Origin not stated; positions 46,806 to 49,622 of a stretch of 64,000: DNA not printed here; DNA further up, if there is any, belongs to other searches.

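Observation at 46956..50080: Virus-encoded ClpC-type unfoldase with its ClpS adaptor, co-oriented and contiguous with the pncAB operon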

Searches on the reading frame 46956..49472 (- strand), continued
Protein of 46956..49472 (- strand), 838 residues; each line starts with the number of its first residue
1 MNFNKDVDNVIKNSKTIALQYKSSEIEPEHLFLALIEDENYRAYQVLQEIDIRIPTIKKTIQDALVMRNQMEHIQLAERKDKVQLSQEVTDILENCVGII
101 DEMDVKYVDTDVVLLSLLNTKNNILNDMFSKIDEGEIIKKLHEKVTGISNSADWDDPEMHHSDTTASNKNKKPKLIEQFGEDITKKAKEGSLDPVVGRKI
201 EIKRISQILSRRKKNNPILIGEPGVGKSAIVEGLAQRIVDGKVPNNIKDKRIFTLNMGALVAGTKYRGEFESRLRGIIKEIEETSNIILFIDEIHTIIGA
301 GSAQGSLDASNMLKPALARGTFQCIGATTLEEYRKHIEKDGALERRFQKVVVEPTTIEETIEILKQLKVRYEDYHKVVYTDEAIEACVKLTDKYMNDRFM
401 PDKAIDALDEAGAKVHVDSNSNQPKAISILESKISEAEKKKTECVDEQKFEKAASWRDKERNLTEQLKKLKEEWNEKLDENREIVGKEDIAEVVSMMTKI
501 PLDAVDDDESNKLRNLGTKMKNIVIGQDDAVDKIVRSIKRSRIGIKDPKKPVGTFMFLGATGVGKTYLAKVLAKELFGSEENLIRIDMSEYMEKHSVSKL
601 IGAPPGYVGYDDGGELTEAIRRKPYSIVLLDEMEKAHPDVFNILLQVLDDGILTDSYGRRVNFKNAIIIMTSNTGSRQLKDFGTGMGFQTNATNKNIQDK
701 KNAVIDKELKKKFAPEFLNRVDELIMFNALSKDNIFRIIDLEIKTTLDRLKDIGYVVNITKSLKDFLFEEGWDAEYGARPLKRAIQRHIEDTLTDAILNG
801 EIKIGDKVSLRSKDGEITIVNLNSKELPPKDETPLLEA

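Call 6: search_solved_structures(query=window:46956-49472:-, show_alignments=2, max_evalue=1e-50)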
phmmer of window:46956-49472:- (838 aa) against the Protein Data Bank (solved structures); distinct sequences matched with E-value up to 1e-50: 50.
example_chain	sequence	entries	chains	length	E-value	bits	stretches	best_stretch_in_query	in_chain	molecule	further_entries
3j3s_A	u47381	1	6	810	5.8e-235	785.4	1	9-819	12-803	Negative regulator of genetic competence ClpC/MecB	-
3j3t_A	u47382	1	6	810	5.8e-235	785.4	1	9-819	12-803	Negative regulator of genetic competence ClpC/MecB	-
3j3r_A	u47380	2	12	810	3.1e-234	783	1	9-819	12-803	Negative regulator of genetic competence ClpC/MecB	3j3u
7abr_A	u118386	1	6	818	3.2e-234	782.9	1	9-820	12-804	Negative regulator of genetic competence ClpC/MecB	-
6em8_A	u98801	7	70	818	7.6e-228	761.8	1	9-815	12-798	ATP-dependent Clp protease ATP-binding subunit ClpC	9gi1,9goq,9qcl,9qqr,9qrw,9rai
6em9_A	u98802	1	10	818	8e-228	761.8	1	9-815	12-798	ATP-dependent Clp protease ATP-binding subunit ClpC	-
8xon_S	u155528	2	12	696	3.9e-211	706.6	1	174-811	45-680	NDP-hexose 4-ketoreductase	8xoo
8a8u_A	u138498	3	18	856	4.5e-210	703.1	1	24-810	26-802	ATP-dependent Clp protease ATP-binding subunit ClpC1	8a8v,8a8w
9if4_A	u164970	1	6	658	1.8e-206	691.1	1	175-810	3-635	ATP-dependent Clp protease ATP-binding subunit ClpC1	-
8ycx_A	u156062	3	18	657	8e-204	682.4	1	175-810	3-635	ATP-dependent Clp protease ATP-binding subunit ClpC1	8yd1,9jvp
1qvr_A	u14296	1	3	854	2.1e-202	677.7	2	467-810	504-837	ClpB protein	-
5ofo_C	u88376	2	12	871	1.9e-200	671.2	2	482-819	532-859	Chaperone protein ClpB,ATP-dependent Clp protease ATP-binding subunit ClpA,Chaperone prote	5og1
6og3_E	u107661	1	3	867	4.1e-199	666.8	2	11-476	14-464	Hyperactive disaggregase ClpB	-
6oax_C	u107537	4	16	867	7.4e-199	666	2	11-476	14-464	Hyperactive disaggregase ClpB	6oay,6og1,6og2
4d2q_A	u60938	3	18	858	2e-198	664.6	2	11-476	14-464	CLPB | CHAPERONE PROTEIN CLPB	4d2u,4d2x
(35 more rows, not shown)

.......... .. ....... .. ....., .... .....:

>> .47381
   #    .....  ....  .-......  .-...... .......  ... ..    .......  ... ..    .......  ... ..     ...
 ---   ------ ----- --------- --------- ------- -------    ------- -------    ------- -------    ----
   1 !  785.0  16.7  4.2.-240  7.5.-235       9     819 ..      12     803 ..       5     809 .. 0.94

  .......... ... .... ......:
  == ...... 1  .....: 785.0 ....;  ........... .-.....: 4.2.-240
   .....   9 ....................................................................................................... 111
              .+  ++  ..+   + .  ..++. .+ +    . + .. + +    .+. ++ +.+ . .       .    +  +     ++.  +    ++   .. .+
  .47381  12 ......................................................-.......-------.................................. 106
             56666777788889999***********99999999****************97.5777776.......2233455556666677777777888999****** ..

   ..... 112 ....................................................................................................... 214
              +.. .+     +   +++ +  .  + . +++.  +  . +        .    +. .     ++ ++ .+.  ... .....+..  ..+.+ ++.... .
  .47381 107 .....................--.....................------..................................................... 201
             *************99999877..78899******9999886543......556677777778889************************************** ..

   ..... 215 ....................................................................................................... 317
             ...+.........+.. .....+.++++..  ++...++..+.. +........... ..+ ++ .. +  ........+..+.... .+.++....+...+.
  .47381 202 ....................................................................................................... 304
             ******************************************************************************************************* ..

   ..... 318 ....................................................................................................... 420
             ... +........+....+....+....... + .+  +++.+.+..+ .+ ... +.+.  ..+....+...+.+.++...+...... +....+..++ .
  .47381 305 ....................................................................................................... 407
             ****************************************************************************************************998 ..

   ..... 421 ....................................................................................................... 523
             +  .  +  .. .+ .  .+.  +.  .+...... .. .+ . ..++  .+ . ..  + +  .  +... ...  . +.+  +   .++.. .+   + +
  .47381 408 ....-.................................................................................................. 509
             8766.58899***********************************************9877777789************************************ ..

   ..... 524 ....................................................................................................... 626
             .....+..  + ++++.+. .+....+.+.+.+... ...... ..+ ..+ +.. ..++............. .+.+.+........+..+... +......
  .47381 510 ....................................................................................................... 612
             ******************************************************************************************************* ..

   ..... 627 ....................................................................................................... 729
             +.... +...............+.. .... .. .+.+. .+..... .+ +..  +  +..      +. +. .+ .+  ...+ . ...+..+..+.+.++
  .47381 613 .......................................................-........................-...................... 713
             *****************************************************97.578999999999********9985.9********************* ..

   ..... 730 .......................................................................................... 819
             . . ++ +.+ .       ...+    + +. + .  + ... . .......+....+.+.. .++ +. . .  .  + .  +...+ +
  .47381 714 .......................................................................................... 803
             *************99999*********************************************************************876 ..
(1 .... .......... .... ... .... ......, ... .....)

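Call 10: search_dna_similar(query=window:46956-49472:-, collection=phages, mode=protein, max_rows=30)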
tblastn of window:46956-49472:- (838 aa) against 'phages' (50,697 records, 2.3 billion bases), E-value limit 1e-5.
Records with a match: 198; places in all: 200; records where one place covers at least 80% of the query: 71.
Best place of each record, by identity: 60-80% 2; <60% 196.
By first word of the organism name: Bacteriophage 55; Escherichia 33; Listeria 22; Klebsiella 11; Pseudomonas 11; Salmonella 10; Erwinia 8; Vibrio 7; uncultured 6; Staphylococcus 6; and 11 more.
By host as written in the record: - 79; Listeria monocytogenes 22; Escherichia coli 10; Staphylococcus aureus 5; Klebsiella pneumoniae 5; Pseudomonas aeruginosa PAO1 5; Salmonella enterica subsp. enterica serovar Typhimurium 4; Enterococcus faecalis 3; and 46 more.
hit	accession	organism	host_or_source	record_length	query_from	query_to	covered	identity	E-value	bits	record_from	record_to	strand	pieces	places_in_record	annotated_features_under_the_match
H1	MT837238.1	Bacteriophage sp.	human fecal samples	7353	2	810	97%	51.3%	0e+0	780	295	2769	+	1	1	record has no annotation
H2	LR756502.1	uncultured phage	metagenomic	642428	141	810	80%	60.1%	0e+0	787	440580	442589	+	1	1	record has no annotation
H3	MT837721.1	Bacteriophage sp.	human fecal samples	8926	3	834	99%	47.2%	0e+0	692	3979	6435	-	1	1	record has no annotation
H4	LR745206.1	uncultured phage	metagenomic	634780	175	810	76%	60.8%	0e+0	761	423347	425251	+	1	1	record has no annotation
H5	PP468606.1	Staphylococcus phage SpP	Staphylococcus saprophyticus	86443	10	800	94%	48.0%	0e+0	682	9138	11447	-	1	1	hypothetical protein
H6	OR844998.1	Staphylococcus phage SA 1306 Kay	Staphylococcus aureus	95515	10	810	96%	47.0%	0e+0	701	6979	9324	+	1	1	record has no annotation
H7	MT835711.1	Bacteriophage sp.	human fecal samples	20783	3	819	97%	45.7%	0e+0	644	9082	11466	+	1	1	record has no annotation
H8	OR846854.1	Listeria phage LM 4-11-1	Listeria monocytogenes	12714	19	819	96%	46.6%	0e+0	685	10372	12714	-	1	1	record has no annotation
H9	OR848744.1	Listeria phage LM 4-14-1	Listeria monocytogenes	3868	19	819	96%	46.6%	0e+0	685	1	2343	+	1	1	record has no annotation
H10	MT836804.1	Bacteriophage sp.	human fecal samples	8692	4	814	97%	46.0%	0e+0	685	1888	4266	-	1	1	record has no annotation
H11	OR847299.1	Listeria phage LM 4-11-1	Listeria monocytogenes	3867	19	819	96%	46.5%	0e+0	685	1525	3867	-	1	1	record has no annotation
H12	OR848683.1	Listeria phage LM 4-14-1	Listeria monocytogenes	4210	19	819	96%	46.5%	0e+0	685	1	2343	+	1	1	record has no annotation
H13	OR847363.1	Listeria phage LM 4-11-1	Listeria monocytogenes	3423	3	833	99%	44.6%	0e+0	674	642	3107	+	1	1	record has no annotation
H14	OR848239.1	Listeria phage LM 4-14-1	Listeria monocytogenes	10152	3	833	99%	44.6%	0e+0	674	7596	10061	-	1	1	record has no annotation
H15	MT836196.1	Bacteriophage sp.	human fecal samples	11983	3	821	98%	45.3%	0e+0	680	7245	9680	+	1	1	record has no annotation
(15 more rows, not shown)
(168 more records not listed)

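Call 13: find_related_loci(query=window:46956-49472:-, collection=viral_contigs, flank=10000)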
Query window:46956-49472:- (838 aa) in viral_contigs; peptide patterns used: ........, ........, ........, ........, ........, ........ (x = any residue, [..] = any of these).
584 stretches matched a pattern; 582 encode a relative of the query (tblastn E <= 1e-3); the best 80 are kept; 80 distinct loci.
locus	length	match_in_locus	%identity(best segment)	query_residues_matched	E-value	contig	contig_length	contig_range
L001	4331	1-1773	92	247-838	0e+0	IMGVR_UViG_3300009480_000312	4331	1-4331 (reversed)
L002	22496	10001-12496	59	1-826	0e+0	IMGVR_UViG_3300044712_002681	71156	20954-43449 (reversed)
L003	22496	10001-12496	59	1-826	0e+0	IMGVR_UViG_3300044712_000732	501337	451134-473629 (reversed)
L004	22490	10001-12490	53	3-817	0e+0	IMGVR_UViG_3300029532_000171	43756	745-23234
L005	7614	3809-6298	53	3-815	0e+0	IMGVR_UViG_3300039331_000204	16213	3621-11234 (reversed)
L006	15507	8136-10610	51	2-810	0e+0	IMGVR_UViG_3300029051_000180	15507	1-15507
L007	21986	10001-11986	61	168-832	0e+0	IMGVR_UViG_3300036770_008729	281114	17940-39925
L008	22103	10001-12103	58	122-826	0e+0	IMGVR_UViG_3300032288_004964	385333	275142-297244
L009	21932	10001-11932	60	165-810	0e+0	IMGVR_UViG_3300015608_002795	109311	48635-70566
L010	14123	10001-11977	59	153-810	0e+0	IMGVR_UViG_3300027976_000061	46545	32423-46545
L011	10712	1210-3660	48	2-820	0e+0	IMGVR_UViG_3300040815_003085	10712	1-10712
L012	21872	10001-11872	62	175-799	0e+0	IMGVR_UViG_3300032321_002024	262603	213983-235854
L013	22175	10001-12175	56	95-810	0e+0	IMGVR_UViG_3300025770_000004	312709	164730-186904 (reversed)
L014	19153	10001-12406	50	7-813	0e+0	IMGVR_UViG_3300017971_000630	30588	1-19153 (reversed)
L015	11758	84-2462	51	18-810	0e+0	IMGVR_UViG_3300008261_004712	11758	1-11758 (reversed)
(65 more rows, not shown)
